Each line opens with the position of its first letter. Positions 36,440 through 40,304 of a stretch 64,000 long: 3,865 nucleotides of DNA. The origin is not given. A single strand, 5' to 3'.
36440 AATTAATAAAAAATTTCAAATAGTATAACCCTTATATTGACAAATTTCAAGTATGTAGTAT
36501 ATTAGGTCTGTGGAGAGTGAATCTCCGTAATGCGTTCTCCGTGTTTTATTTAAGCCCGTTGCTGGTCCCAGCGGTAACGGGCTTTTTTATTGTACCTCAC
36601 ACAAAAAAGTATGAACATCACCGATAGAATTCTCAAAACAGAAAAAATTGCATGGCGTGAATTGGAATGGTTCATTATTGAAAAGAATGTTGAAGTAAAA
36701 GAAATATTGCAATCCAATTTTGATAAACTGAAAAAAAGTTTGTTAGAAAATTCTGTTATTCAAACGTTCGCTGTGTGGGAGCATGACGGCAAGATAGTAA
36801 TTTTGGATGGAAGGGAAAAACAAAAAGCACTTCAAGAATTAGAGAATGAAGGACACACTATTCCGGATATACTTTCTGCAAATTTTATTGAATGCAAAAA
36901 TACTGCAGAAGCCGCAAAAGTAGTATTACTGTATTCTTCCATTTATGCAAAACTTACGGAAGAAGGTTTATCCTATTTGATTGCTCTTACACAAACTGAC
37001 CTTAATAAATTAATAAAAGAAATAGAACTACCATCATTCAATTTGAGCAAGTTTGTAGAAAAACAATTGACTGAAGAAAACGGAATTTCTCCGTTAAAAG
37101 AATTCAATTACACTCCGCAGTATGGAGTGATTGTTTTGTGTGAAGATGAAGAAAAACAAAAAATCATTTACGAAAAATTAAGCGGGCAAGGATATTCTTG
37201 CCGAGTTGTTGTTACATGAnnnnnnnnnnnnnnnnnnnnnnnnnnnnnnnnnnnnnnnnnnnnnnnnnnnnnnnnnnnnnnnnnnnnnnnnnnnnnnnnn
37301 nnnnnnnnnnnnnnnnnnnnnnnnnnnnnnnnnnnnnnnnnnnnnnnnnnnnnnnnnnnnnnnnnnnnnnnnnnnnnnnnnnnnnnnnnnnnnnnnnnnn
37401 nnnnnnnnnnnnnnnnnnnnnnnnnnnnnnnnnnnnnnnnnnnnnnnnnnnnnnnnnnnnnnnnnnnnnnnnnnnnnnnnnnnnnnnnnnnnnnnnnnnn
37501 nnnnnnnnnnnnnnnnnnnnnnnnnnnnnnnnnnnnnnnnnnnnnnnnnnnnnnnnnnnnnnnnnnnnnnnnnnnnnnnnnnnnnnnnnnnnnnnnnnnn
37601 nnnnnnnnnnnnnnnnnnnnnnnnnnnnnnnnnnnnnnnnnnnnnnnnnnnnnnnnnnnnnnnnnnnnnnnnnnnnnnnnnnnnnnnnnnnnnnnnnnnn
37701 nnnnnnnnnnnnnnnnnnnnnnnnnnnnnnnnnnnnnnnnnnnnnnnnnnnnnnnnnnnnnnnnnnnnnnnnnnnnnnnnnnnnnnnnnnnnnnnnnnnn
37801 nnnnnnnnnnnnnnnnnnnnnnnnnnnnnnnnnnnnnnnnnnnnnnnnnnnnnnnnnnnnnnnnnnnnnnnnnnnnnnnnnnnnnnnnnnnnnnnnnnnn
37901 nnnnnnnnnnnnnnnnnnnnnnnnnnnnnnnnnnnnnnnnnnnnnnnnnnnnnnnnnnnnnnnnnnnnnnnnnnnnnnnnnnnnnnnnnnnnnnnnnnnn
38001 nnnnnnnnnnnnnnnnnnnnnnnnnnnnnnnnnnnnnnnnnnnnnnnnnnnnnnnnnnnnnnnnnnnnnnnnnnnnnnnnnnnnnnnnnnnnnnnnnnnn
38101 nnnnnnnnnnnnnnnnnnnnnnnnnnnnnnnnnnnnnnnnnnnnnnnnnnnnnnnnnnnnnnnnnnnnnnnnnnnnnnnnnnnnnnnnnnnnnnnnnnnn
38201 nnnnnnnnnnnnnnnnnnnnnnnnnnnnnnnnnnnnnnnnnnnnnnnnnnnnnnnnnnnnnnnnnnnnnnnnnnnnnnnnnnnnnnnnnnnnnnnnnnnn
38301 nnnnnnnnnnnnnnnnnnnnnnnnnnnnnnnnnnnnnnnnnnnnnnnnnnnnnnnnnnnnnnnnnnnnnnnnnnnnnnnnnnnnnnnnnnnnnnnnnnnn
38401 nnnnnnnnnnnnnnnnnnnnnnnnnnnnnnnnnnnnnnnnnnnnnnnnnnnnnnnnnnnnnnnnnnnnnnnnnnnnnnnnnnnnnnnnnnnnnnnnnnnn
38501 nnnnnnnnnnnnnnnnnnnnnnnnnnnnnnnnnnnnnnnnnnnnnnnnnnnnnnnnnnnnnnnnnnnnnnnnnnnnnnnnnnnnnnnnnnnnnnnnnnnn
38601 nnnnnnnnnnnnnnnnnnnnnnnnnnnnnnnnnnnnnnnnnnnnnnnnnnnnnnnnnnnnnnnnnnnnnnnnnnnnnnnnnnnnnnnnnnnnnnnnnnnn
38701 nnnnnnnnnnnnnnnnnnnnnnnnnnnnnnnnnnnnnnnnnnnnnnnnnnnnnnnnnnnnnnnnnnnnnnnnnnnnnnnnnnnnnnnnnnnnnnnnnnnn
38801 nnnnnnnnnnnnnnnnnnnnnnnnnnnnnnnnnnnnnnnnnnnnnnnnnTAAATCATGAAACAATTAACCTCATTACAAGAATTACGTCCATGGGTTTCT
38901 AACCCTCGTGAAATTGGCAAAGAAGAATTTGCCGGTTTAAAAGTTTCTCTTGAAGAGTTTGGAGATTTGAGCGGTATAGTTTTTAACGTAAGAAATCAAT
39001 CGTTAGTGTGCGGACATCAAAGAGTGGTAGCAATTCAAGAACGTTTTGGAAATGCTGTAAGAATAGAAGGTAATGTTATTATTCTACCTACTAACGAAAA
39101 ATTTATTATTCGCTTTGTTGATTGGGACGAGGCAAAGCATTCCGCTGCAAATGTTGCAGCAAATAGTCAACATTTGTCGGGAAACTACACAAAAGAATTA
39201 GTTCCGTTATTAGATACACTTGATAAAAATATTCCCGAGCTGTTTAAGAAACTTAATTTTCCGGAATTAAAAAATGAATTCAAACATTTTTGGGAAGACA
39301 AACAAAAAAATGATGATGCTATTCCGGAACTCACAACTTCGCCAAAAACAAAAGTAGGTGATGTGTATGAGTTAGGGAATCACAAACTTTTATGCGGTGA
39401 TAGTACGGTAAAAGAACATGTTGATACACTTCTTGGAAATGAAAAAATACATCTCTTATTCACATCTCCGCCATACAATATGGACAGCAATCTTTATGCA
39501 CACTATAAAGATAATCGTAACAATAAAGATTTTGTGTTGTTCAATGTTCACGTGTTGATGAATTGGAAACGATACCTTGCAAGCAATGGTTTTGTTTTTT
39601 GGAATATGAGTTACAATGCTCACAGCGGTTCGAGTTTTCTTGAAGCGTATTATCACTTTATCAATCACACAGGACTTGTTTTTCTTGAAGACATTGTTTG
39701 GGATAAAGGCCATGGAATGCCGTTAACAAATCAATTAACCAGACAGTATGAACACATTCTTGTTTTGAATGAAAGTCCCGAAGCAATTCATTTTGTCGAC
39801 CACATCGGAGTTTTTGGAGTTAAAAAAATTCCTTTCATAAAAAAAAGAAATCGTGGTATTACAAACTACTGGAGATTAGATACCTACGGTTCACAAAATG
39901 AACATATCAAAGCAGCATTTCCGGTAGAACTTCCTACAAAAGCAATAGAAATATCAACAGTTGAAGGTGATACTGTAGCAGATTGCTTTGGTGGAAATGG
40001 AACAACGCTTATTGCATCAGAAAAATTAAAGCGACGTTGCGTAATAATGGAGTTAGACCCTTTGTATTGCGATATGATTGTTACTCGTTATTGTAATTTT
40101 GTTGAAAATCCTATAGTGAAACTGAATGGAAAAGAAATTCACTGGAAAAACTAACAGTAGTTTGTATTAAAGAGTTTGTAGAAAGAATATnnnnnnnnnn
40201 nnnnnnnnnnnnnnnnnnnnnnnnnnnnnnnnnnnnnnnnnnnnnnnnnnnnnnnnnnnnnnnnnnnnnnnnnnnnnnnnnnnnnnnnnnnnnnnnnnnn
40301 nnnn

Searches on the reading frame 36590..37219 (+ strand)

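Call 49: search_protein_families(library=phrogs, proteins=[window:36590-37219:+], max_evalue=0.001)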
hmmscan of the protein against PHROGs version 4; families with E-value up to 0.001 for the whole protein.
window:36590-37219:+ (209 aa): 1 family
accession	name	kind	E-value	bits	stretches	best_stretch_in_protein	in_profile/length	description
phrog_28816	-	unknown function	7e-11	42.8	1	172-207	17-52/54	-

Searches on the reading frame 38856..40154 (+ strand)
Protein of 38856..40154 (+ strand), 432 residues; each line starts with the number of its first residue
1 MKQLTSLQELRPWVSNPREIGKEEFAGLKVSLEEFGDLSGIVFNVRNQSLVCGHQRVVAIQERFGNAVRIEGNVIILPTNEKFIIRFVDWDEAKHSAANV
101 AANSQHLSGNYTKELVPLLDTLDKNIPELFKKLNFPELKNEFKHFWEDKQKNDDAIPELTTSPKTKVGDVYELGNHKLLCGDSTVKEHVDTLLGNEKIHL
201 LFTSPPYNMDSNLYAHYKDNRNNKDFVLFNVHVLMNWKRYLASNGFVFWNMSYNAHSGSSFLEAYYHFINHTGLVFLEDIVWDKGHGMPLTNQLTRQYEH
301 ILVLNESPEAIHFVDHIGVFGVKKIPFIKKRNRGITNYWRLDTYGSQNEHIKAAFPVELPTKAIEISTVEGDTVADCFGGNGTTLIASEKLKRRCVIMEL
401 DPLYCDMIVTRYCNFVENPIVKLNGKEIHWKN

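Call 49: search_protein_families(library=phrogs, proteins=[window:38856-40154:+], max_evalue=0.001)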
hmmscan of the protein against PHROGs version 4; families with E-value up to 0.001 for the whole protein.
window:38856-40154:+ (432 aa): 12 families
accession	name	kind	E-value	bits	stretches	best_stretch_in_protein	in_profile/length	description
phrog_498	-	other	2.1e-71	242.3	1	4-423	37-431/633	DNA methyltransferase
phrog_67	-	other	1.1e-38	134.8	1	142-420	82-351/743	DNA methyltransferase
phrog_3008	-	other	2.1e-15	57.7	1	352-429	151-229/244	DNA methyltransferase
phrog_620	-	DNA, RNA and nucleotide metabolism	1.4e-12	49.2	1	6-126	13-119/217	ParB-like partition protein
phrog_8071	-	DNA, RNA and nucleotide metabolism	6.6e-12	46.4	1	6-211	11-207/389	ParB-like partition protein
phrog_9353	-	unknown function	8.4e-10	39.9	1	15-115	24-114/245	-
phrog_23085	-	unknown function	1.1e-09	39.1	1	352-426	45-123/138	-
phrog_5475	-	unknown function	1.3e-05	25.2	1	6-62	7-61/458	-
phrog_940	-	DNA, RNA and nucleotide metabolism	0.00022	21.5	1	5-63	9-66/388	nuclease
phrog_8769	-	other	0.00023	22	1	373-411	14-52/71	methyltransferase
phrog_6952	-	other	0.00048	21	0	356-401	119-164/181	DNA methyltransferase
phrog_18146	-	other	0.00064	19.7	0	352-404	50-103/452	DNA methyltransferase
